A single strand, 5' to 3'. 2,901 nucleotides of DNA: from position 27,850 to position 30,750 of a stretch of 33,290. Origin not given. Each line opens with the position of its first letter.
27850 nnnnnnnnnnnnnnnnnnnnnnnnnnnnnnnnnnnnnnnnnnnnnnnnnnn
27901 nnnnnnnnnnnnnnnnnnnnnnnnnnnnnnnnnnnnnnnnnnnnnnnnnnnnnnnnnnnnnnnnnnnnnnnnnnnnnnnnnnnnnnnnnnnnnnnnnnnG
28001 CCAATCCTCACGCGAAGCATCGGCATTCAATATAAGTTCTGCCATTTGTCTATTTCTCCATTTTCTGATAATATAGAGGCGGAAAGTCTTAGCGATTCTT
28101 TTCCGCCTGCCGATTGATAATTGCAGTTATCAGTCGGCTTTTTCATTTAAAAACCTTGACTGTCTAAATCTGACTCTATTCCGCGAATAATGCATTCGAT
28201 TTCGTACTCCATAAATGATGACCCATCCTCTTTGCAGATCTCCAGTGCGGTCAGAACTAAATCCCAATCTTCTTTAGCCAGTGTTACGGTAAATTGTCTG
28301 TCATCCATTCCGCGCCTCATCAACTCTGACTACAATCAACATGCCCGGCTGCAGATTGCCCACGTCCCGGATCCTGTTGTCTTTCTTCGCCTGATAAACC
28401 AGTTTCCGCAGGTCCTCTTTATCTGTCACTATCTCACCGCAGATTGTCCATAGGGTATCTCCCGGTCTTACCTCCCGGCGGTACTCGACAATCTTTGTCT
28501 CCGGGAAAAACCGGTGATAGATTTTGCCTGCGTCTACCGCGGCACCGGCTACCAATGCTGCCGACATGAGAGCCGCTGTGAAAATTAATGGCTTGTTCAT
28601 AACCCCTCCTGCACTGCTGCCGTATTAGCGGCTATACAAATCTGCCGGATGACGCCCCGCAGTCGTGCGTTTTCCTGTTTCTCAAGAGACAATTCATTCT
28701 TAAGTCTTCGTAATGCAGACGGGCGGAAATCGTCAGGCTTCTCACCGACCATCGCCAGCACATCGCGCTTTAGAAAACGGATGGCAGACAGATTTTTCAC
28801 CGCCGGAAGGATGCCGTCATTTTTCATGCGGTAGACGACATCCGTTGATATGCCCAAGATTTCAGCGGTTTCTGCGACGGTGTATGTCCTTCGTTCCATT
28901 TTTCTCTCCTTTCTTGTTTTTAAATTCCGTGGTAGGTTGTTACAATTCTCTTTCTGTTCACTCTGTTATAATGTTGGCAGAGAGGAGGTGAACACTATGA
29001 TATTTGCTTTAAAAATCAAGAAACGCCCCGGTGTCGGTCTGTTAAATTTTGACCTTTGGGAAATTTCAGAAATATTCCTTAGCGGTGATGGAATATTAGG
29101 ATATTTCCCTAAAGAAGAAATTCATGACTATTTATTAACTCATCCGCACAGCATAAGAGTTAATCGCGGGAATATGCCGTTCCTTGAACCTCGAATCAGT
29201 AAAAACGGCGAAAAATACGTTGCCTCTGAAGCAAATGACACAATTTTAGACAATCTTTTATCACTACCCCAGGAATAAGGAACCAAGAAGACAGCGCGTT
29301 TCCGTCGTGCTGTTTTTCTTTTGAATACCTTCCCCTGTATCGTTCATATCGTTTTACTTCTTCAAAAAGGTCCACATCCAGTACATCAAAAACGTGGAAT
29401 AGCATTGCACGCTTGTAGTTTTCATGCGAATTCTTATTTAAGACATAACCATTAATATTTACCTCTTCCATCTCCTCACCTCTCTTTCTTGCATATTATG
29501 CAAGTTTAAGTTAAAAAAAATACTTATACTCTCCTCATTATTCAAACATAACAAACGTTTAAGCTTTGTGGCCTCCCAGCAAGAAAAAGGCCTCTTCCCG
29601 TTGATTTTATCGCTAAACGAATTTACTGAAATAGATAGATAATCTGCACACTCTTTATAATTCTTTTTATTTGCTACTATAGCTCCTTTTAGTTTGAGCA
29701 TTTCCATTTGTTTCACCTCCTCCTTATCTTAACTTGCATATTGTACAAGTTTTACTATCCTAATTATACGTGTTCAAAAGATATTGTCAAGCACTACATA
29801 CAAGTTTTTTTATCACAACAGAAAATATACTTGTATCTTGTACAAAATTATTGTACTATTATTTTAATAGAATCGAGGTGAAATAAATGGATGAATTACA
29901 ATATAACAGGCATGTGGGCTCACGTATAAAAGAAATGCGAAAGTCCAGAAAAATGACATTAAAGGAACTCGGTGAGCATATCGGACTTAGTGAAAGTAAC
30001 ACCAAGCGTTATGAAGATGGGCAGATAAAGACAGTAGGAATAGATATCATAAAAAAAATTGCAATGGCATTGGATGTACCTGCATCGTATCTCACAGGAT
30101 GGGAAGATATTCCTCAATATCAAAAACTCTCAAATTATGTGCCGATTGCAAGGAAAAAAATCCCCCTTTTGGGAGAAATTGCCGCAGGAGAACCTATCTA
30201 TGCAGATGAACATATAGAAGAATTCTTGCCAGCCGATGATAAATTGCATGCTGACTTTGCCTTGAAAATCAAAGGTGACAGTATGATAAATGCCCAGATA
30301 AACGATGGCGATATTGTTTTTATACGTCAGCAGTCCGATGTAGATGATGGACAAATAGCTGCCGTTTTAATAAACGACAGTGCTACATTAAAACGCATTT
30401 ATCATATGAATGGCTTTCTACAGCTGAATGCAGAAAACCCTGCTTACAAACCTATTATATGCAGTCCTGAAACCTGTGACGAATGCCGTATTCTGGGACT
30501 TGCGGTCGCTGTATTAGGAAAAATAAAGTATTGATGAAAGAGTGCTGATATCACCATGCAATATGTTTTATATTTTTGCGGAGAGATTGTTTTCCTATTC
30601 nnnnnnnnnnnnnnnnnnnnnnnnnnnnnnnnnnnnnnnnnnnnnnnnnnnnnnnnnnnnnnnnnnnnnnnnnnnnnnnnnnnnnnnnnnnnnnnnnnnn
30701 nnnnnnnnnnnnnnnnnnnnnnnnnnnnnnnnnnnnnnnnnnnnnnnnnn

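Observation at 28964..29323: Self-contained antisense gene cassette (extended -10 promoter, strong SD, 93-aa ORF, intrinsic terminator) embedded convergently in the early operon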

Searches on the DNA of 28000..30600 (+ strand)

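Call 9: search_dna_similar(query=window:28000-30600:+, collection=phages, mode=distant)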
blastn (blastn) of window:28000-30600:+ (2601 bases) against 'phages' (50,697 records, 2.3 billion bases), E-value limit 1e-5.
No match.

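Call 65: search_rna_families(source=window, start=28000, end=30600, threshold=evalue, max_evalue=1)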
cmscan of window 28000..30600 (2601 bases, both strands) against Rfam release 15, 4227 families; matches with E-value up to 1: 0.
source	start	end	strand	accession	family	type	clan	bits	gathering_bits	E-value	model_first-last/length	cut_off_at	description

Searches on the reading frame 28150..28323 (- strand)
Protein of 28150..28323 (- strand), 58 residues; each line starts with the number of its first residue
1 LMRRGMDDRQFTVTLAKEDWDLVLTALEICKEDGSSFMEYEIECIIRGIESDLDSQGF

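Call 6: search_protein_families(library=pfam, proteins=[window:28150-28323:-], max_evalue=1)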
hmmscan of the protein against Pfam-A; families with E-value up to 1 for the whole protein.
window:28150-28323:- (58 aa): 0 families

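Call 7: search_protein_families(library=phrogs, proteins=[window:28150-28323:-], max_evalue=0.1)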
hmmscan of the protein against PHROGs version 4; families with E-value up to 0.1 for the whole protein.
window:28150-28323:- (58 aa): 1 family
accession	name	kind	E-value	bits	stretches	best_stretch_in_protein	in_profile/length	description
phrog_24237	-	unknown function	0.012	16.7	1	11-33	48-70/75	-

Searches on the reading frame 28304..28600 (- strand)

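Call 6: search_protein_families(library=pfam, proteins=[window:28304-28600:-], max_evalue=1)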
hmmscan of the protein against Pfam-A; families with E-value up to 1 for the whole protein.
window:28304-28600:- (99 aa): 2 families
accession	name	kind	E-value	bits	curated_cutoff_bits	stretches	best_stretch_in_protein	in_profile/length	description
PF01476.26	LysM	-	0.00092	19.6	20.9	1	44-87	3-38/43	LysM domain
PF22310.2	NMB0315_dom_I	-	0.0072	17.1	27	1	42-96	6-57/83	NMB0315-like, domain I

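Call 7: search_protein_families(library=phrogs, proteins=[window:28304-28600:-], max_evalue=0.1)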
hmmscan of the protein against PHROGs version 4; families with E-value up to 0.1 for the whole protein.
window:28304-28600:- (99 aa): 6 families
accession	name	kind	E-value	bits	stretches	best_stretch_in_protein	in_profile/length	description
phrog_14367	-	unknown function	2.7e-13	49.7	1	20-96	12-89/869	-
phrog_25045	-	unknown function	0.0012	20.1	1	44-92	61-110/111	-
phrog_23222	-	lysis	0.011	16.7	1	21-92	52-121/123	lysM motif protein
phrog_27117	-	unknown function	0.02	16.1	1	32-94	3-64/82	-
phrog_30153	-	unknown function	0.03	15.8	1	8-72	18-78/114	-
phrog_33962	-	unknown function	0.072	14.1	0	36-61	23-48/59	-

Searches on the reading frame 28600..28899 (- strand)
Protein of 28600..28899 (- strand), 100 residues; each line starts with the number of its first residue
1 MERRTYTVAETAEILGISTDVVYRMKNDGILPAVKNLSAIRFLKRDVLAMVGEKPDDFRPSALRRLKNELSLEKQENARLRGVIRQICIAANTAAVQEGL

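Call 6: search_protein_families(library=pfam, proteins=[window:28600-28899:-], max_evalue=1)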
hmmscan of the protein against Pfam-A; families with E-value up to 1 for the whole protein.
window:28600-28899:- (100 aa): 10 families
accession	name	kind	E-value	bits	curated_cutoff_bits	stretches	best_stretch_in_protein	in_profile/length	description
PF12728.13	HTH_17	-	1.4e-10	41.7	27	1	6-51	2-47/51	Helix-turn-helix domain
PF12964.13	DUF3853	-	0.02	15.5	22.1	1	5-31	46-72/97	Protein of unknown function (DUF3853)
PF13384.12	HTH_23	-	0.046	14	24.6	1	6-26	18-38/50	Homeodomain-like domain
PF10743.14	Phage_Cox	-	0.052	13.8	27.5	1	8-35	14-41/87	Regulatory phage protein cox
PF13551.12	HTH_29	-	0.072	13.6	28.1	1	7-27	14-34/64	Winged helix-turn helix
PF01381.28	HTH_3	-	0.075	13.5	23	1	2-40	6-44/55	Helix-turn-helix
PF17594.7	GP57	-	0.097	12.9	27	1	7-39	41-70/75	Phage Tail fiber assembly helper gene product 57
PF00376.29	MerR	-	0.15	12.4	28.2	1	7-38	1-33/38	MerR family regulatory protein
PF13542.12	HTH_Tnp_ISL3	-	0.17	11.8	27.4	1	4-25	26-46/51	Helix-turn-helix domain of transposase family ISL3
PF02796.21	HTH_7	-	0.27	11.8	23.8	1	6-28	22-44/45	Helix-turn-helix domain of resolvase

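Call 7: search_protein_families(library=phrogs, proteins=[window:28600-28899:-], max_evalue=0.1)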
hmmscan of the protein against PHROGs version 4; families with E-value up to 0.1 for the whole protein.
window:28600-28899:- (100 aa): 13 families
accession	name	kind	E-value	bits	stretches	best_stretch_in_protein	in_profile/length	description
phrog_7735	-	integration and excision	1.2e-12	49.1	1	5-88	5-89/99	excisionase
phrog_66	-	integration and excision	1e-07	33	1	2-82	90-171/412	excisionase and transcriptional regulator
phrog_4691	-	integration and excision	0.00011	23.2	1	6-50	19-64/78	excisionase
phrog_2907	-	integration and excision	0.0016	19.9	1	1-50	2-56/117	excisionase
phrog_6620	-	integration and excision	0.008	16.8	1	6-53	2-50/201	transposase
phrog_12527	-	integration and excision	0.012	16.8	1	8-53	32-77/130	excisionase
phrog_8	-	transcription regulation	0.014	15.9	1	3-69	168-234/346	transcriptional regulator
phrog_575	-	integration and excision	0.024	15.7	1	6-34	14-42/71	Cox-like excisionase and repressor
phrog_15534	-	DNA, RNA and nucleotide metabolism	0.026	16.1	0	2-49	40-86/93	HTH DNA binding protein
phrog_6401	-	DNA, RNA and nucleotide metabolism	0.033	15.1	1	5-35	9-39/64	DNA binding protein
phrog_11967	-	unknown function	0.035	15.1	1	7-48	17-58/77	-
phrog_7338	-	unknown function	0.069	14.4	0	3-49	28-75/87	-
phrog_13088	-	unknown function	0.099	13.4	0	17-77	16-76/165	-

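Call 114: find_related_loci(query=window:28600-28899:-, collection=viral_contigs, flank=2500)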
Query window:28600-28899:- (100 aa) in viral_contigs; peptide patterns used: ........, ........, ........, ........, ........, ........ (x = any residue, [..] = any of these).
77 stretches matched a pattern; 29 encode a relative of the query (tblastn E <= 1e-3); 29 distinct loci.
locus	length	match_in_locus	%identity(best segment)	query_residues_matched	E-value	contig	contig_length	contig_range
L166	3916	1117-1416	99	1-100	5e-64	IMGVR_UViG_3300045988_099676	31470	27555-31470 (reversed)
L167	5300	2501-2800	99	1-100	5e-64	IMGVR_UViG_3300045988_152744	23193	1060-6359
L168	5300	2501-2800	99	1-100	5e-64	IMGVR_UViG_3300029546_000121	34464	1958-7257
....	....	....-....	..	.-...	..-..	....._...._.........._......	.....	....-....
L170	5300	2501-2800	97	1-100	5e-63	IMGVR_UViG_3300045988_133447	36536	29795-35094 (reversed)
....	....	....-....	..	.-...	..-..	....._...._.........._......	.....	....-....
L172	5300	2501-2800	98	1-100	5e-63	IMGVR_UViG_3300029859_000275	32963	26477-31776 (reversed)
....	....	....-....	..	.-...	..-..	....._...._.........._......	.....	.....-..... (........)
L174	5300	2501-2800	97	1-100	2e-62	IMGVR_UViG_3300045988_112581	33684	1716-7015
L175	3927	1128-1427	95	1-100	4e-62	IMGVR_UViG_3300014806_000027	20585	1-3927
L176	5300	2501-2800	96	1-100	4e-62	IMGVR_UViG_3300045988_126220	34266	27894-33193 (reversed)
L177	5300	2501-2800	96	1-100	4e-62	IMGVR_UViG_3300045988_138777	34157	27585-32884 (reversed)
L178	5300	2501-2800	95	1-100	5e-62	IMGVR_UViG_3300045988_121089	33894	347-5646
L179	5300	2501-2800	95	1-100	9e-62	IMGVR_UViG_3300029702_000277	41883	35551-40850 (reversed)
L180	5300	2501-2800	95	1-100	1e-61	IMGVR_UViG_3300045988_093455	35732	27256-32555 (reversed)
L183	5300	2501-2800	95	1-100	2e-61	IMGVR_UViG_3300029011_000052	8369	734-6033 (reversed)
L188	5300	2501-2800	94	1-100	5e-60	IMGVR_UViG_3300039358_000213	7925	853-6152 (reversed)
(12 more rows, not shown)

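Call 121: search_protein_families(library=pfam, proteins=[L183:1957-2403:-, L188:1402-2025:-], max_evalue=0.01)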
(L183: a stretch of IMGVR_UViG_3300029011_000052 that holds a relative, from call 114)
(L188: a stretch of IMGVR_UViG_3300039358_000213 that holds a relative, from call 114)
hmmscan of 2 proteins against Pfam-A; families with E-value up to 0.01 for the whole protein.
L183:1957-2403:- (148 aa): 0 families

L188:1402-2025:- (207 aa): 0 families
